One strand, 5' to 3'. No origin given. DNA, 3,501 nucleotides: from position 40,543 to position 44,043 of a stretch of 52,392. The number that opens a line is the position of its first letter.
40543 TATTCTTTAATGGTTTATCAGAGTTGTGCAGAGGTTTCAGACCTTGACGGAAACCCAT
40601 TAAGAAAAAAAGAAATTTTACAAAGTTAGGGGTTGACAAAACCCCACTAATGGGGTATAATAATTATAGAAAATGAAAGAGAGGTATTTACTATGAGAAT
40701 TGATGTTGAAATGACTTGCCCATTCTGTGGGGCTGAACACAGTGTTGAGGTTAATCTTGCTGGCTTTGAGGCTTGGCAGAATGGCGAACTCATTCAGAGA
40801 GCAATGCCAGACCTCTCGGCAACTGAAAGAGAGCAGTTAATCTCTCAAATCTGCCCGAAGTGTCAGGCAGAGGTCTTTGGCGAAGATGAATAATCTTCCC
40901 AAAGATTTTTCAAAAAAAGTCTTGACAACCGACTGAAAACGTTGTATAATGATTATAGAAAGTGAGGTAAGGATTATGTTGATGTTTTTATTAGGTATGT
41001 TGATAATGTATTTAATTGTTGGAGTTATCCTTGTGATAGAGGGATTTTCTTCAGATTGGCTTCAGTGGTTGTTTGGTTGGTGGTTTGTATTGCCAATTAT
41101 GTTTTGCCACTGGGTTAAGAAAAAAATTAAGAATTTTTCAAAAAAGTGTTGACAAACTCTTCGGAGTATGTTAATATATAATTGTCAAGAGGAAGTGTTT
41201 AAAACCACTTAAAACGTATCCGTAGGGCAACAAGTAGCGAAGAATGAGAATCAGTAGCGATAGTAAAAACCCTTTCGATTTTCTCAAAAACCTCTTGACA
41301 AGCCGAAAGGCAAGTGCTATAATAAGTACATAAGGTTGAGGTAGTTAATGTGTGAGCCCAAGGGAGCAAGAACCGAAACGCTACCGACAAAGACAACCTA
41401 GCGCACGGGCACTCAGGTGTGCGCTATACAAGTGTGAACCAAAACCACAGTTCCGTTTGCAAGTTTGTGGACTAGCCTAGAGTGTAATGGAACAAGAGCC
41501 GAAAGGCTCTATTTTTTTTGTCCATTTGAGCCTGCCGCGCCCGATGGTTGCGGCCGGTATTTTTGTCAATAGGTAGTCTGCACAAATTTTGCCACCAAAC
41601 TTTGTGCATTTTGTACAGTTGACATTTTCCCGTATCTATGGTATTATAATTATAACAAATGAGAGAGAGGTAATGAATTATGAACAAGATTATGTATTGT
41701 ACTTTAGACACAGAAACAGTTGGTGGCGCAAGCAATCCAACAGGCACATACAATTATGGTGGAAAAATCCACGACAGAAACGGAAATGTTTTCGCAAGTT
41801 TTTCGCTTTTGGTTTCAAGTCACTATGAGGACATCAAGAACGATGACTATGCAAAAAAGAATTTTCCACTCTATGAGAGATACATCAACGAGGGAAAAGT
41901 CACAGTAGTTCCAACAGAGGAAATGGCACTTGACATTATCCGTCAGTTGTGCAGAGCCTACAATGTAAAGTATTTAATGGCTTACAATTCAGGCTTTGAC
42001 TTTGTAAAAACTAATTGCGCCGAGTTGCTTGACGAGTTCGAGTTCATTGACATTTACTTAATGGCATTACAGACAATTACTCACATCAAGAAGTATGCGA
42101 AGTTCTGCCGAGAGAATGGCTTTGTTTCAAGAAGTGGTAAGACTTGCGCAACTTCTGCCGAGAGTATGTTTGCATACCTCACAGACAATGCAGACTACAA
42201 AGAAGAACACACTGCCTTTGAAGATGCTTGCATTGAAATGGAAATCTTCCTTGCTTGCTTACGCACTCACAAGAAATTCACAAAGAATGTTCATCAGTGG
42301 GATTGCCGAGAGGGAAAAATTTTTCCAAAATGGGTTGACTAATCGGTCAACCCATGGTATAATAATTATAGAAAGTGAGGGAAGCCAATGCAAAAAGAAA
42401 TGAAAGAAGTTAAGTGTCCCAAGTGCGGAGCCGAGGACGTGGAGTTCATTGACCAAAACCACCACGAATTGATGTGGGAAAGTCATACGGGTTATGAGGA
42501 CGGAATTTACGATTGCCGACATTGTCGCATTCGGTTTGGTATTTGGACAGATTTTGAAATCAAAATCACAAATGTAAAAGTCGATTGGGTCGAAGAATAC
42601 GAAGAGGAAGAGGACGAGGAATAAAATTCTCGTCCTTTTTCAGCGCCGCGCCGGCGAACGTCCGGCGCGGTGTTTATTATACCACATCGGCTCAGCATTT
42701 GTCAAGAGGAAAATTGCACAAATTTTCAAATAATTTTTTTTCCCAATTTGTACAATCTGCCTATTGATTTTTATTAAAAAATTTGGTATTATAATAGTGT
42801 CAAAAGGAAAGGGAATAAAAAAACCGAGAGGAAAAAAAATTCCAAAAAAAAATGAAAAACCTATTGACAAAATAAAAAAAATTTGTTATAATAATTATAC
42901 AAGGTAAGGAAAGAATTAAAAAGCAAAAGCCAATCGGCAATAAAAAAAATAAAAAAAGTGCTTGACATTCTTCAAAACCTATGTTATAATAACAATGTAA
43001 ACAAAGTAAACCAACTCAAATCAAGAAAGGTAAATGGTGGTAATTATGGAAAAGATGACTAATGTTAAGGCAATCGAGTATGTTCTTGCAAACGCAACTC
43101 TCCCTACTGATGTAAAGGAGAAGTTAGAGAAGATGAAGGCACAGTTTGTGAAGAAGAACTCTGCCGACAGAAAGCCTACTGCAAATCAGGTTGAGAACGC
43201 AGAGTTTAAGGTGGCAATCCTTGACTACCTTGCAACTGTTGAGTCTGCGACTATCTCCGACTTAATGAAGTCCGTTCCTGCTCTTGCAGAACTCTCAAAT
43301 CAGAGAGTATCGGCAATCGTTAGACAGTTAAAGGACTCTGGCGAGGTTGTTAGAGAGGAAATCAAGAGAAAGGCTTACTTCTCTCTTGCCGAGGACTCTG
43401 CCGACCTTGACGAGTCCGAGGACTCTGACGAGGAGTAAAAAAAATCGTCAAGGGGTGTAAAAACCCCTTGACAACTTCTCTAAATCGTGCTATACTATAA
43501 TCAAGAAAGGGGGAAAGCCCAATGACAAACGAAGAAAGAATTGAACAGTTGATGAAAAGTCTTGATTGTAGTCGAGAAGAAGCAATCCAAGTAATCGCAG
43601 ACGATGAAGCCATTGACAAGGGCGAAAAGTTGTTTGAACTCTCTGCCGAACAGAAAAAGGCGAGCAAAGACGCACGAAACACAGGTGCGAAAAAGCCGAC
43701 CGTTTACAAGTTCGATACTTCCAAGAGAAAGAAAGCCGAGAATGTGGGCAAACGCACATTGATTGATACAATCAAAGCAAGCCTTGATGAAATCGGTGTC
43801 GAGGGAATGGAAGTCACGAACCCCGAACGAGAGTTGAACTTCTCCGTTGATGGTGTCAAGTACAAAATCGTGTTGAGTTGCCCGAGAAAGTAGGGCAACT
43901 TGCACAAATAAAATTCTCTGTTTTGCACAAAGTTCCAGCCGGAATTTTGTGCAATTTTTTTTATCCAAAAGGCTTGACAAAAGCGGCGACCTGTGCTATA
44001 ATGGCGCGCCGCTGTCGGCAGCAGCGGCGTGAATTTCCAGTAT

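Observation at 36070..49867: About 14 copies of a nested-palindrome operator fused to the -35 box: a phage regulon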

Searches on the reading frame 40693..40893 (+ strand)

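Call 51: search_protein_families(library=pfam, proteins=[window:40693-40893:+], max_evalue=0.01)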
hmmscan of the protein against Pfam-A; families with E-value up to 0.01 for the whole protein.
window:40693-40893:+ (66 aa): 13 families
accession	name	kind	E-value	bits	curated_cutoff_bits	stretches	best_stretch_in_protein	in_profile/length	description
PF13240.11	Zn_Ribbon_1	-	0.00058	20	25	0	7-15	14-22/23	zinc-ribbon domain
PF23451.1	Zn_ribbon_PaaD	-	0.0013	18.8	27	0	6-24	14-32/53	PaaD zinc beta ribbon domain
PF05605.18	zf-Di19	-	0.0017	18.9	27.5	0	6-19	2-15/54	Drought induced 19 protein (Di19), zinc-binding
PF05129.18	Zn_ribbon_Elf1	-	0.0019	18.7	29.8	0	3-22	19-38/79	Transcription elongation factor Elf1 like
PF24441.1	DUF7560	-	0.0022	18.1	27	0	5-18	4-17/44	Family of unknown function (DUF7560)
PF21349.2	RUBY_RBDX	-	0.0042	17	26.5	0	8-16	18-26/30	Rubrerythrin, rubredoxin-like domain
PF22109.2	Zn_ribbon_tTFIIB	-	0.005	17.1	28.6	0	8-21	11-24/40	Transcription factor IIB, zinc ribbon, Trypanosome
PF09297.16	Zn_ribbon_NUD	-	0.005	17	24.8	0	51-62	21-32/32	NADH pyrophosphatase zinc ribbon domain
PF23548.1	Zn_ribbon_FGT1_2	-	0.0057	16.6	27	0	7-20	3-16/35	FORGETTER1 second zinc ribbon domain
PF09723.15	Zn_ribbon_8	-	0.0061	17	34.4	0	6-17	26-37/41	Zinc ribbon domain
PF08271.17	Zn_Ribbon_TF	-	0.0073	16.3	29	0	7-20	1-13/43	TFIIB zinc-binding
PF13248.11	Zn_ribbon_3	-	0.0074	16.2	27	0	7-21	3-17/26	zinc-ribbon domain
PF08792.16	A2L_zn_ribbon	-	0.0095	16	22.9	0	6-16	21-31/33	A2L zinc ribbon domain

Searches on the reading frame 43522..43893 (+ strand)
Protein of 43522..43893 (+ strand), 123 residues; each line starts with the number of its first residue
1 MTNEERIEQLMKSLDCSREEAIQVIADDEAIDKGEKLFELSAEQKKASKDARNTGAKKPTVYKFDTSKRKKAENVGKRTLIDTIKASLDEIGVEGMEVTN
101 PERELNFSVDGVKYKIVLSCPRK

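Call 19: search_protein_families(library=pfam, proteins=[window:43522-43893:+], max_evalue=0.01)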
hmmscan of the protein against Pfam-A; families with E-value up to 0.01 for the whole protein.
window:43522-43893:+ (123 aa): 0 families

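Call 79: find_homologous_proteins(query=window:43522-43893:+, max_evalue=0.001)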
Query window:43522-43893:+ (123 aa): 1041 proteins with E <= 0.001 among 1044 candidates; the best 120 are listed.
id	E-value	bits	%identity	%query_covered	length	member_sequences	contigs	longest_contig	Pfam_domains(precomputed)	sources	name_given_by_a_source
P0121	4.4e-71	254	100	100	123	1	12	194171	-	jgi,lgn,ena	jgi:hypothetical protein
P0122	1.4e-52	194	79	98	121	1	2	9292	-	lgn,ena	-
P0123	8.0e-52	192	77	98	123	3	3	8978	-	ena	-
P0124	1.8e-51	191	77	98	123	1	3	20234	-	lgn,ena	-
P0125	1.7e-50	188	75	98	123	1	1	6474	-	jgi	jgi:predicted nuclease of restriction endonuclease-like (RecB) superfamily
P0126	1.9e-50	188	75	98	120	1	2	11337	-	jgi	jgi:predicted nuclease of restriction endonuclease-like (RecB) superfamily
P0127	2.0e-50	187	76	98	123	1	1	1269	-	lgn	-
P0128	5.1e-50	186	74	98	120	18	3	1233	-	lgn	-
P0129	3.1e-49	184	75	96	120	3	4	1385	-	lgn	-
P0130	1.3e-48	182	74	96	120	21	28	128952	-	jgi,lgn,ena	jgi:flagellar capping protein FliD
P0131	2.2e-48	181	75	96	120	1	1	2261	-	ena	-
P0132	1.5e-47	178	73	98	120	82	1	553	-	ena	-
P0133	1.9e-47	178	73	96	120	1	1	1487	-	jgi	jgi:ribosomal protein S12 methylthiotransferase accessory factor YcaO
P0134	2.8e-47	177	72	96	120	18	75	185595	-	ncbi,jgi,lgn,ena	jgi:hypothetical protein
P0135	3.1e-47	177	72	98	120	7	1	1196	-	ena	-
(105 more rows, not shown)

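Call 87: predict_structure(alignment_id=A2)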
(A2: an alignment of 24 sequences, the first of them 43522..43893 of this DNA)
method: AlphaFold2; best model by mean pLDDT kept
length: 123 residues; sequences in the alignment: 24
mean_pLDDT: 83.2   pTM: 0.39
mean pLDDT of the five models: 83.2, 81.9, 81.2, 80.0, 78.9
residues with pLDDT >= 90: 51; 70-90: 51; 50-70: 21; < 50: 0
segments of 3 or more residues with pLDDT < 50: none
pLDDT, mean of each block of 10 residues (from residue 1): 84 92 89 81 80 62 60 86 94 91 92 91 74
secondary structure, 60 per line:
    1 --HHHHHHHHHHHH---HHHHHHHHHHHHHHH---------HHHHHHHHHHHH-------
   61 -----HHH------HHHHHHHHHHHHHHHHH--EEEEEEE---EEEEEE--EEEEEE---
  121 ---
elements in order: H3-14 H18-32 H42-53 H75-91 E94-100 E104-109 E112-117

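Call 89: fold_search(model_id=the predicted structure, library=pdb)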
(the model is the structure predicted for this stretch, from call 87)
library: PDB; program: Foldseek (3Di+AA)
matches with E <= 10: 289; with E <= 0.001: 0
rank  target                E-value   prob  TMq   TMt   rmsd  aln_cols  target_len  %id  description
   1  2jrb_MODEL_1_A        4.8e-01  0.91  0.29  0.50   1.9        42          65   17  C-terminal domain of ORF1p from mouse LINE-1 (released 2007-07-17)
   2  9g92_BBB              9.7e-01  0.16  0.17  0.05  17.5        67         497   12  Crystal structure of thioredoxin reductase from Cryptosporidium parvum in the "in" conformation (released 2025-05-07)
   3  9h9c_AAA              1.0e+00  0.16  0.17  0.05  16.7        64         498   11  Crystal structure of thioredoxin reductase from Cryptosporidium parvum in the "activated in" conformation (released 2025-05-07)
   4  6qld_O                1.1e+00  0.63  0.27  0.17   2.6        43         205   16  Structure of inner kinetochore CCAN-Cenp-A complex (released 2019-10-02)
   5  9g92_AAA              1.2e+00  0.15  0.17  0.05  17.6        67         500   12  Crystal structure of thioredoxin reductase from Cryptosporidium parvum in the "in" conformation (released 2025-05-07)
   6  5oee_B                1.4e+00  0.72  0.26  0.08   2.1        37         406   16  Structure of large terminase from the thermophilic bacteriophage D6E (Crystal form 3) (released 2017-10-11)
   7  7n33_A                1.4e+00  0.10  0.16  0.07   7.9        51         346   18  SARS-CoV-2 Nsp15 endoribonuclease pre-cleavage state (released 2021-06-09)
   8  5oe9_C                1.5e+00  0.69  0.30  0.09   2.4        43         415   16  Structure of large terminase from the thermophilic bacteriophage D6E in complex with sulfate (Crystal form 2) (released 2017-10-11)
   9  2j6f_A                1.5e+00  0.44  0.18  0.36   2.1        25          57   12  N-TERMINAL SH3 DOMAIN OF CMS (CD2AP HUMAN HOMOLOG) BOUND TO CBL-B PEPTIDE (released 2006-10-11)
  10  4jpd                  1.7e+00  0.15  0.23  0.25   5.1        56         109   12  The structure of CyaY from Burkholderia cenocepacia (released 2013-03-27)
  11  5oe9_B                1.9e+00  0.63  0.31  0.10   2.7        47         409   17  Structure of large terminase from the thermophilic bacteriophage D6E in complex with sulfate (Crystal form 2) (released 2017-10-11)
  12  4gsk_Y                1.9e+00  0.13  0.20  0.18  10.2        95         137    5  Crystal structure of an Atg7-Atg10 crosslinked complex (released 2012-11-14)
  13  2ykq_B                2.0e+00  0.54  0.30  0.19   2.3        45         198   22  Structure of the human LINE-1 ORF1p trimer (released 2011-08-10)
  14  7bl2_6                2.0e+00  0.23  0.25  0.28   3.7        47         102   13  pre-50S-ObgE particle state 1 (released 2021-05-12)
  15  5oeb_C                2.1e+00  0.57  0.25  0.08   2.2        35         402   17  Structure of large terminase from the thermophilic bacteriophage D6E in complex with ADP (Crystal form 3) (released 2017-10-11)
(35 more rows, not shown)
